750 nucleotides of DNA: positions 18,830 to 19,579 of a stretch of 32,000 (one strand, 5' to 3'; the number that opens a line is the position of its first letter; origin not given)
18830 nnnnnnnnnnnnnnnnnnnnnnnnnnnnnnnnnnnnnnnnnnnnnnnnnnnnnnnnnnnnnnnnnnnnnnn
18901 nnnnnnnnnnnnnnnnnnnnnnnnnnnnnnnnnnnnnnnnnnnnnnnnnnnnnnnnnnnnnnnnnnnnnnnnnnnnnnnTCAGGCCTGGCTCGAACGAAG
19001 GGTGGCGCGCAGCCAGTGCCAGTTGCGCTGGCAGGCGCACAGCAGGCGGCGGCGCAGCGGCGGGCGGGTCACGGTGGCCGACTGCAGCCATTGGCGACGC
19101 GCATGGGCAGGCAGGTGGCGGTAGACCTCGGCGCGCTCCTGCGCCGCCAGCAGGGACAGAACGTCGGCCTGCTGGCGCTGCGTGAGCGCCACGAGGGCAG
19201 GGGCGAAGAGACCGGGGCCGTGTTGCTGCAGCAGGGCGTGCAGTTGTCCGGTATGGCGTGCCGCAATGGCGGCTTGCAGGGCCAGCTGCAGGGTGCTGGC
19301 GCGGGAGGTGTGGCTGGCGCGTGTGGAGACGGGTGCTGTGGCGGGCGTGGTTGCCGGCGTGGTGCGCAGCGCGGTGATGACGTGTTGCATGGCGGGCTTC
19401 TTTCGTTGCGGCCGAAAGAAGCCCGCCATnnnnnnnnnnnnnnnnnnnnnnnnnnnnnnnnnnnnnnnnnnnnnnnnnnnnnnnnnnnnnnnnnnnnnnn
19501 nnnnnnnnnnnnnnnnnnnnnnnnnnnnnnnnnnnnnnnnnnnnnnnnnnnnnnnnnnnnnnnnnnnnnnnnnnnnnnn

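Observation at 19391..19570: Proline-rich leader ORF (MDPDP...) and a 15-bp hairpin upstream of the Mg2+ ATPase operon: a possible MgtL-like translation-sensing attenuator in a betaproteobacterium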

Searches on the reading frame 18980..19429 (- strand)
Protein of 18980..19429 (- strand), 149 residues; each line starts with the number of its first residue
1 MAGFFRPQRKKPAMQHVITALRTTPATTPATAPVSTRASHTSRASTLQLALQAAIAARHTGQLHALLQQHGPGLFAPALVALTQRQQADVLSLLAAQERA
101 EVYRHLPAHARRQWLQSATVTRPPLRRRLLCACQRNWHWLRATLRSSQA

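Call 6: search_protein_families(library=pfam, proteins=[window:18980-19429:-], max_evalue=0.01)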
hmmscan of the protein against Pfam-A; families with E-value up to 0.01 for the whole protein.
window:18980-19429:- (149 aa): 0 families

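Call 24: find_homologous_proteins(query=window:18980-19390:-, max_evalue=0.001)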
Query window:18980-19390:- (136 aa): 40 proteins with E <= 0.001 among 172 candidates.
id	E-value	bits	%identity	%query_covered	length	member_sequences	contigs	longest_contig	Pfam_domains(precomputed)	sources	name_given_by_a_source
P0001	3.0e-75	268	99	100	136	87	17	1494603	-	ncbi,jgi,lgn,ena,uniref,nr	ncbi:hypothetical protein IB269_12550 [Delftia sp. DLF01]|uniref:hypothetical protein n=1 Tax=Delfti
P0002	1.8e-74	266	98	100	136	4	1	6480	-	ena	-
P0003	5.0e-74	264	97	100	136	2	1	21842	-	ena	-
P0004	5.0e-74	264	97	100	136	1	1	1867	-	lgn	-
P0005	9.0e-74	263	97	100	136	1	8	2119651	-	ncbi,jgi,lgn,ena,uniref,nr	ncbi:hypothetical protein MI467_21755 [Delftia acidovorans]|uniref:hypothetical protein n=1 Tax=Delf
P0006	2.7e-73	262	96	100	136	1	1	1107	-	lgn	-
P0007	4.9e-73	261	96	100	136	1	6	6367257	-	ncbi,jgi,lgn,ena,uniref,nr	ncbi:hypothetical protein [Delftia acidovorans]|uniref:hypothetical protein n=1 Tax=Delftia acidovor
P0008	9.4e-73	260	96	100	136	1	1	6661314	-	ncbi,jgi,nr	nr:hypothetical protein [Delftia acidovorans]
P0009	2.1e-72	259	96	100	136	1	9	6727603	-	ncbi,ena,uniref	ncbi:hypothetical protein [Delftia acidovorans]|uniref:hypothetical protein n=1 Tax=Delftia acidovor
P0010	4.7e-72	258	96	100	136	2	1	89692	-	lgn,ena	-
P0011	5.4e-72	258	96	100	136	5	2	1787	-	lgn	-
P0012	1.1e-69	250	93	100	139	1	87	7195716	-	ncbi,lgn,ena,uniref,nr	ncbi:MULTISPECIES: hypothetical protein [Delftia]|uniref:Magnesium transporter MgtE intracellular do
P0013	1.1e-69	250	93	100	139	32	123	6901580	-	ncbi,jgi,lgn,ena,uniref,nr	ncbi:hypothetical protein JQN63_28220 [Delftia lacustris]|uniref:hypothetical protein n=1 Tax=Delfti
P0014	3.9e-69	248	92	100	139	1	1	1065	-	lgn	-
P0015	6.4e-69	248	92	100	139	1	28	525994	-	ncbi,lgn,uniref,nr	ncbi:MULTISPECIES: hypothetical protein [unclassified Delftia]|uniref:hypothetical protein n=1 Tax=u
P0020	2.9e-66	239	89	100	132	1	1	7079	-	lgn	-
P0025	4.6e-56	206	85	100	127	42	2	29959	-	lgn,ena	-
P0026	4.6e-55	203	78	100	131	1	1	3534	-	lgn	-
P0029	4.9e-42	161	69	100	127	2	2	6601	-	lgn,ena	-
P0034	8.9e-39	151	78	76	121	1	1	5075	-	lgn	-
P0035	2.7e-38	149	72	83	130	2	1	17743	-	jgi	jgi:hypothetical protein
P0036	3.7e-38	149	70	86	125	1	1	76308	-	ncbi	-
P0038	1.3e-36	144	66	96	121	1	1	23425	-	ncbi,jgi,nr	ncbi:MAG: hypothetical protein LBI66_11350 [Burkholderiaceae bacterium]|jgi:hypothetical protein|nr:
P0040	1.1e-24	105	71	64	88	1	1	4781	-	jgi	jgi:hypothetical protein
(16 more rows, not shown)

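Call 25: find_encoding_contigs(protein=P0038, flank=3000, max_places=2)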
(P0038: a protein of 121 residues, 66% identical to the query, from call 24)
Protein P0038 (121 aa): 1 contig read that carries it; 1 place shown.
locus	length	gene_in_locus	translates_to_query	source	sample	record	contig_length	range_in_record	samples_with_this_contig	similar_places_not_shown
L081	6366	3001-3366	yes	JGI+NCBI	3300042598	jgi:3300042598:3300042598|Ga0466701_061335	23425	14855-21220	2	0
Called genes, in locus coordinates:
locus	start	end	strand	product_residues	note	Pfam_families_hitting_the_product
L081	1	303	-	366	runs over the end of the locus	PF03401:TctC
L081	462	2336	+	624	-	PF04116:FA_hydroxylase, PF07947:YhhN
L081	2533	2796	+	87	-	-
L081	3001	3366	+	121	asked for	-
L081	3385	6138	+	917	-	PF00690:Cation_ATPase_N, PF00122:E1-E2_ATPase, PF00702:Hydrolase, PF13246:Cation_ATPase, PF00689:Cation_ATPase_C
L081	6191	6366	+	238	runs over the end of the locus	PF02308:MgtC, PF21770:MgtC_SapB_C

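Call 26: find_encoding_contigs(protein=P0036, flank=3000, max_places=2)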
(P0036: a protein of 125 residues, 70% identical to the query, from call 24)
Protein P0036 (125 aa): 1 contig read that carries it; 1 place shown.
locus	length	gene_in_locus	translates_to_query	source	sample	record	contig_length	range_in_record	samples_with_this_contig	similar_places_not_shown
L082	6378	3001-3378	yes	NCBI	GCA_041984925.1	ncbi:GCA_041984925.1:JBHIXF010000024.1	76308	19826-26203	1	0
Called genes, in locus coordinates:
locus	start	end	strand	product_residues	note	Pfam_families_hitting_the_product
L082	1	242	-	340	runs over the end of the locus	PF03401:TctC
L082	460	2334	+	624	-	PF04116:FA_hydroxylase, PF07947:YhhN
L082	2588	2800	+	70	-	-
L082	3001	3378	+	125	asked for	-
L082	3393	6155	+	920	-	PF00690:Cation_ATPase_N, PF00122:E1-E2_ATPase, PF00702:Hydrolase, PF13246:Cation_ATPase, PF00689:Cation_ATPase_C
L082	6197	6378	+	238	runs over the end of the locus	PF02308:MgtC, PF21770:MgtC_SapB_C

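Call 27: find_encoding_contigs(protein=P0035, flank=3000, max_places=2)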
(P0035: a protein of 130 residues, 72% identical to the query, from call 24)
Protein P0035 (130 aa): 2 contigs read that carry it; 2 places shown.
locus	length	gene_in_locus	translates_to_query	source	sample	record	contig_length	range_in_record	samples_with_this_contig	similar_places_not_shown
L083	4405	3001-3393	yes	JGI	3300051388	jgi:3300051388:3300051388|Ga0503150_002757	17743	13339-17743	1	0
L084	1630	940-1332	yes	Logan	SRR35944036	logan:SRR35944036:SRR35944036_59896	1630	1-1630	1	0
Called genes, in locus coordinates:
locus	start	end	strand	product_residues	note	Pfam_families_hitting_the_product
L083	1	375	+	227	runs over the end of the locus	PF14512:TM1586_NiRdase (faint), PF00881:Nitroreductase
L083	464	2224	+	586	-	PF04116:FA_hydroxylase, PF07947:YhhN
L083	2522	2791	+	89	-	-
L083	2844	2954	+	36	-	-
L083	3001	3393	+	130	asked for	-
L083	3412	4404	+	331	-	?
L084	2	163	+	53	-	?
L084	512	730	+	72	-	-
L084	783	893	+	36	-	-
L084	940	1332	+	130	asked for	-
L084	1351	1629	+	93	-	?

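Call 28: find_encoding_contigs(protein=P0029, flank=3000, max_places=2)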
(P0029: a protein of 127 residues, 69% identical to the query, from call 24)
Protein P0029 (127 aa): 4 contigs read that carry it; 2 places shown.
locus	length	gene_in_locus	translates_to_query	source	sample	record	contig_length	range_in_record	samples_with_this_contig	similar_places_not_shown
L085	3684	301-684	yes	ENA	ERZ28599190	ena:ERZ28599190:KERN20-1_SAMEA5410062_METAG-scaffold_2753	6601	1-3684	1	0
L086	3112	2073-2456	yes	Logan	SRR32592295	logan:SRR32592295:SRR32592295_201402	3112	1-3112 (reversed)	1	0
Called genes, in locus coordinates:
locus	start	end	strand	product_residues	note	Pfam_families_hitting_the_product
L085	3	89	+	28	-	?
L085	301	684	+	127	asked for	-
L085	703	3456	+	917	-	PF00690:Cation_ATPase_N, PF00122:E1-E2_ATPase, PF00702:Hydrolase, PF13246:Cation_ATPase, PF00689:Cation_ATPase_C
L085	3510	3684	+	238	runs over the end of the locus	PF02308:MgtC, PF21770:MgtC_SapB_C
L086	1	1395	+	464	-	?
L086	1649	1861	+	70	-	-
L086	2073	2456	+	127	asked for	-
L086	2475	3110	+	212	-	?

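Call 31: find_encoding_contigs(protein=P0026, flank=1500, max_places=1)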
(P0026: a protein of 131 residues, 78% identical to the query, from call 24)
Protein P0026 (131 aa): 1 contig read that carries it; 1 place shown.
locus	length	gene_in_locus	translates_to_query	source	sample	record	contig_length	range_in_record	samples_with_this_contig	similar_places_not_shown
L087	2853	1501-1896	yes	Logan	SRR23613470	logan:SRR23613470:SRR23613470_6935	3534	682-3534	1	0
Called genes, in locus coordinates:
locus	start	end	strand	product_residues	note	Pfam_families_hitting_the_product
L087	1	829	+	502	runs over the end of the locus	?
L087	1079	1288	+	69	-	-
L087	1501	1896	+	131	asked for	-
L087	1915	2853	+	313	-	?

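Call 32: find_encoding_contigs(protein=P0025, flank=1500, max_places=1)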
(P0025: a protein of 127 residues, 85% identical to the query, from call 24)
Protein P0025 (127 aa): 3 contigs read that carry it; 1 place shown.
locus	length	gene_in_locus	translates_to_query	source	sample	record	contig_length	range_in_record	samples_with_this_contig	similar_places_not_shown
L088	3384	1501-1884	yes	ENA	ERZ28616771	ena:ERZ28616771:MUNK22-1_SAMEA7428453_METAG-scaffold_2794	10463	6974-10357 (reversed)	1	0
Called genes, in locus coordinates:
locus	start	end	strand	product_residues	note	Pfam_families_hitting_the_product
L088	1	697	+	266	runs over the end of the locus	?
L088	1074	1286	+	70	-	-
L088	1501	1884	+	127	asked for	-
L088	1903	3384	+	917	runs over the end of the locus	PF00690:Cation_ATPase_N, PF00122:E1-E2_ATPase, PF00702:Hydrolase, PF13246:Cation_ATPase, PF00689:Cation_ATPase_C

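Call 33: find_encoding_contigs(protein=P0034, flank=1500, max_places=1)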
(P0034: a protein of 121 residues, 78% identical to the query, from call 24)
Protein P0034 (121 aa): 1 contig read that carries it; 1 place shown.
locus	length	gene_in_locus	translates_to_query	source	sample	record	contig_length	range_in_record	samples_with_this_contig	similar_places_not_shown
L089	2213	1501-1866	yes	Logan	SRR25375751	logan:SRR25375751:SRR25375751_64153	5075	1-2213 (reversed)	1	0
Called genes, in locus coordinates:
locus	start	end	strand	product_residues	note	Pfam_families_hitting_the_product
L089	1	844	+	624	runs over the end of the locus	PF04116:FA_hydroxylase, PF07947:YhhN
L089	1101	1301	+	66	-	-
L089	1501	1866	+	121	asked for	-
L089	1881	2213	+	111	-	?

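Call 34: find_encoding_contigs(protein=P0020, flank=1500, max_places=1)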
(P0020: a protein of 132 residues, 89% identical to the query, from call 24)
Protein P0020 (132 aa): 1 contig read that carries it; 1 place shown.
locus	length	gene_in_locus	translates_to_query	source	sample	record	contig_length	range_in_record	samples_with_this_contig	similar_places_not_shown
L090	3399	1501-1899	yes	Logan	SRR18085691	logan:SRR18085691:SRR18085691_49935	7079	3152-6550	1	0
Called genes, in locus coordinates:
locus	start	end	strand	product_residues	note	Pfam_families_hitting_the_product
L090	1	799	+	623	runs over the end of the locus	PF04116:FA_hydroxylase, PF07947:YhhN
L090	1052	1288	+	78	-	-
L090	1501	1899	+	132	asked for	-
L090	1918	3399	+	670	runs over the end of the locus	?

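Call 35: find_encoding_contigs(protein=P0040, flank=1500, max_places=1)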
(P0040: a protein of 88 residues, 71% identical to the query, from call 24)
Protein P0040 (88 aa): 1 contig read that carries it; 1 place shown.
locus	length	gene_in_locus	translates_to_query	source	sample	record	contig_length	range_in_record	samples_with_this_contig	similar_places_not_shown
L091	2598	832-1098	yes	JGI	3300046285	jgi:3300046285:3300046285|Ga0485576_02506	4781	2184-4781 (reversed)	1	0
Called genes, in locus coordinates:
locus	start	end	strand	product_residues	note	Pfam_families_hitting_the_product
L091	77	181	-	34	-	-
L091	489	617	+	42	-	-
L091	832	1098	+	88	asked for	-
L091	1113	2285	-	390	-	PF01936:NYN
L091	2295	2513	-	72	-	-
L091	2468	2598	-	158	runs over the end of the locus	-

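Call 57: search_solved_structures(query=A4, max_evalue=10, show_alignments=2)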
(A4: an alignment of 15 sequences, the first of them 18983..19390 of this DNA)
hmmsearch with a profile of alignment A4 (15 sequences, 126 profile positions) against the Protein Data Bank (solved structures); distinct sequences matched with E-value up to 10: 4.
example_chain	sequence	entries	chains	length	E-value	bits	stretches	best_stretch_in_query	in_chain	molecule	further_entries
2yvy_A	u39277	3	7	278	0.13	15.4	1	23-93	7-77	Mg2+ transporter MgtE | Magnesium transporter MgtE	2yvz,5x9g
2yvx_A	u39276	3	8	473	0.34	14.1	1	23-93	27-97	Mg2+ transporter MgtE | Magnesium transporter MgtE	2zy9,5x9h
8umd_B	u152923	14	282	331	1.1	12.5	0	43-80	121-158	Flagellar motor switch protein FliG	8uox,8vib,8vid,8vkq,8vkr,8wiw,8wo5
8umx_B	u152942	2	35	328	1.3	12.2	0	43-80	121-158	Flagellar motor switch protein FliG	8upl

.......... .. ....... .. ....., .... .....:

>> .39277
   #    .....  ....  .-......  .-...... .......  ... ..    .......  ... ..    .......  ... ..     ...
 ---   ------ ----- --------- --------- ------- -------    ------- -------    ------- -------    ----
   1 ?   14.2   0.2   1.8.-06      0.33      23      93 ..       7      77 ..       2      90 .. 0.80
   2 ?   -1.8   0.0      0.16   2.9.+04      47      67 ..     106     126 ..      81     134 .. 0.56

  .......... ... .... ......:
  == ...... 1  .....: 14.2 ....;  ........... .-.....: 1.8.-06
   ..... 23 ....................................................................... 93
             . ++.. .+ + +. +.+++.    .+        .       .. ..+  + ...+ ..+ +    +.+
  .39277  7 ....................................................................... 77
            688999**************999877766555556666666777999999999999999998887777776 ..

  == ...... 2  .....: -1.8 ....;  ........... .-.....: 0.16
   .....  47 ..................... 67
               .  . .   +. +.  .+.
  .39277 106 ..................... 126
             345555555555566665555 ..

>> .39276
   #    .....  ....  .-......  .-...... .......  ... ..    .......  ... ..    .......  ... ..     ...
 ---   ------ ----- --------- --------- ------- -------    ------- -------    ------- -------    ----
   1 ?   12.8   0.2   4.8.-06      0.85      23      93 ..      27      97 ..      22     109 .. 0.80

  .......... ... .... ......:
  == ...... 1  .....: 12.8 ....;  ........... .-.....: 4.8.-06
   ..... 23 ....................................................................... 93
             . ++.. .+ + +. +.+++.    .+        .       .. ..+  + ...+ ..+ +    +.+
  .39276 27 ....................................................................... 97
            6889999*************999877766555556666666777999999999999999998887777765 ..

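Call 58: search_protein_families(library=pfam, alignment_id=A4, max_evalue=10)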
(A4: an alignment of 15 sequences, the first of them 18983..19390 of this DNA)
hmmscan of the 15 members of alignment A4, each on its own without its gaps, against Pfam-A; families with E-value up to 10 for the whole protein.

A. member 1, window:18983-19390:- (136 aa): 2 families
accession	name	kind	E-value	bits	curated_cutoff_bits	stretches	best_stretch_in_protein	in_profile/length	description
PF14841.11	FliG_M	-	0.009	16.7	25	1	49-92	3-46/76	FliG middle domain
PF03448.22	MgtE_N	-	0.018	16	25.9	1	65-104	45-84/102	MgtE intracellular N domain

B. families by the number of members that match (of 15 scanned): 7 families
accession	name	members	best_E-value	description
PF03448.22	MgtE_N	11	6.6e-05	MgtE intracellular N domain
PF14841.11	FliG_M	11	0.001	FliG middle domain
PF02776.23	TPP_enzyme_N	2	0.049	Thiamine pyrophosphate enzyme, N-terminal TPP binding domain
PF25405.1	PH_30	1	0.12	Kinetoplastid PH-like domain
PF24694.1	LNS2_PITM1-3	1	0.15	PITM 1-3, LNS2 domain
PF19306.5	WH_Lhr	1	0.19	Large helicase-related protein, winged helix domain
PF13376.11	OmdA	1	0.31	Bacteriocin-protection, YdeI or OmpD-Associated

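Call 71: predict_structure(alignment_id=A5)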
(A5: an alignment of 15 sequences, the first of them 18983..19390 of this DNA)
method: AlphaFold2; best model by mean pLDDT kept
length: 136 residues; sequences in the alignment: 15
mean_pLDDT: 69.9   pTM: 0.47
mean pLDDT of the five models: 69.9, 66.1, 61.1, 58.4, 55.9
residues with pLDDT >= 90: 0; 70-90: 82; 50-70: 33; < 50: 21
segments of 3 or more residues with pLDDT < 50: 1-4, 6-11, 17-19, 21-26
pLDDT, mean of each block of 10 residues (from residue 1): 43 45 51 73 70 80 81 78 83 85 69 68 84 67
secondary structure, 60 per line:
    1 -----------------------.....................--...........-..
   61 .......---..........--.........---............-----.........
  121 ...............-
elements in order: H24-44 H47-57 H59-67 H71-80 H83-91 H95-106 H112-135

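Call 76: fold_search(model_id=the predicted structure, library=pdb)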
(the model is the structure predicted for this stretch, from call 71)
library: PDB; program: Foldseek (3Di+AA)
matches with E <= 10: 160; with E <= 0.001: 0
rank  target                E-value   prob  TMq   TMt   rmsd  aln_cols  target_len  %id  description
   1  2yvy                  6.6e-01  0.84  0.34  0.19   9.4        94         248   23  Crystal structure of magnesium transporter MgtE cytosolic domain, Mg2+ bound form (released 2007-09-04)
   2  4qrm_D                8.3e-01  0.84  0.32  0.54   7.2        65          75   22  crystal structure of a binary complex of FliM-FliG middle domains from T.maritima (released 2015-06-10)
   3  9n73_LL               8.7e-01  0.47  0.37  0.13  19.8       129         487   18  SSU processome maturation and disassembly, State G (released 2025-10-29)
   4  9g33_UE               8.7e-01  0.35  0.33  0.11  19.4       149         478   13  Stalled 90S - Utp23-Krr1-deltaC3 (released 2025-06-18)
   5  9a67_B                9.2e-01  0.82  0.33  0.23  12.5        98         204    9  Integrative model of FLIF-YLXF by crosslinking MS and deep learning (released 2024-09-18)
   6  9n6v_LL               9.8e-01  0.35  0.33  0.11  19.5       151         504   13  SSU processome maturation and disassembly, State A (released 2025-11-05)
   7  8gpv                  1.1e+00  0.94  0.43  0.24   2.3        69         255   20  Cytoplasmic domain structure of the MgtE Mg2+ channel from Clostridiales bacterium (released 2023-04-19)
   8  6nd4_L                1.2e+00  0.33  0.36  0.12  18.8       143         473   16  Conformational switches control early maturation of the eukaryotic small ribosomal subunit (released 2019-06-19)
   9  8wiw_3                1.3e+00  0.47  0.38  0.19  19.4       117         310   17  Cryo-EM structure of the flagellar C ring in the CW state (released 2024-09-04)
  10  5x9g_C                1.4e+00  0.82  0.43  0.25   7.0        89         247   20  Crystal structure of the cytosolic domain of the Mg2+ channel MgtE in complex with ATP (released 2017-08-16)
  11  3soh_B                1.6e+00  0.69  0.31  0.49   7.1        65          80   18  Architecture of the Flagellar Rotor (released 2011-07-27)
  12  4qrm_B                1.6e+00  0.63  0.31  0.53   6.3        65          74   22  crystal structure of a binary complex of FliM-FliG middle domains from T.maritima (released 2015-06-10)
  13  2yvx_A                1.7e+00  0.69  0.41  0.14   7.5        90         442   20  Crystal structure of magnesium transporter MgtE (released 2007-09-04)
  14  2oux_B                1.8e+00  0.91  0.50  0.27   2.8        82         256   11  Crystal structure of the soluble part of a magnesium transporter (released 2007-03-20)
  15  2oux_A                1.8e+00  0.44  0.30  0.17   8.1       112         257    7  Crystal structure of the soluble part of a magnesium transporter (released 2007-03-20)
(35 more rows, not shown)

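Call 84: find_related_loci(query=A4, collection=metagenome_contigs, flank=1200)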
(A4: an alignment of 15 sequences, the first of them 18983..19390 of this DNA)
Query A4 (136 aa) in metagenome_contigs; peptide patterns used: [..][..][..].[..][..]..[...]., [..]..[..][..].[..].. (x = any residue, [..] = any of these).
438 stretches matched a pattern; 48 encode a relative of the query (tblastn E <= 1e-3); 48 distinct loci.
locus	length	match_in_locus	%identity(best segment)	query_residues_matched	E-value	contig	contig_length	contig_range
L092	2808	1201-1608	99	1-136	2e-81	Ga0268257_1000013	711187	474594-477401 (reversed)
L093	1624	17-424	98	1-136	8e-83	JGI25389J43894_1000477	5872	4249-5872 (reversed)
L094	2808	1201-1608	98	1-136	1e-80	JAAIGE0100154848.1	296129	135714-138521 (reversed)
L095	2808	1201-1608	97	1-136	6e-80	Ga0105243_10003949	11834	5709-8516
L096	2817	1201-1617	94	1-136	6e-78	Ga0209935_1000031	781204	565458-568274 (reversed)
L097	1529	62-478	93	1-136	9e-73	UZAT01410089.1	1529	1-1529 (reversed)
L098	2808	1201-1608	93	1-136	4e-69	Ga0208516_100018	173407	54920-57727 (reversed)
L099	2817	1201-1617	93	1-136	2e-69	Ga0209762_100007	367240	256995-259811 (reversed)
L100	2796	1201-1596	90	1-136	3e-60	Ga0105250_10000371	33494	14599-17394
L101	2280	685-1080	90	1-136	4e-60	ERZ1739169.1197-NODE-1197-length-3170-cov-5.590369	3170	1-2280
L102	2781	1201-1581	85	1-136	3e-51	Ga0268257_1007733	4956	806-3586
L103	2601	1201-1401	43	32-98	1e-10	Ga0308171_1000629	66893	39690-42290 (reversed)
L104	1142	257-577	36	7-125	3e-10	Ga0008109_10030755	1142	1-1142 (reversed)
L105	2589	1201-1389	44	32-94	3e-10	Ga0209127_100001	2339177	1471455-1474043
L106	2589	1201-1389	44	32-94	4e-10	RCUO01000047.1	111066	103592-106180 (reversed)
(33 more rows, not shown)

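Call 98: search_protein_families(library=ncbifam, proteins=[window:18983-19390:-], max_evalue=0.01)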
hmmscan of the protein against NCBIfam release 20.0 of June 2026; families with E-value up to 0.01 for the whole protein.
window:18983-19390:- (136 aa): 0 families
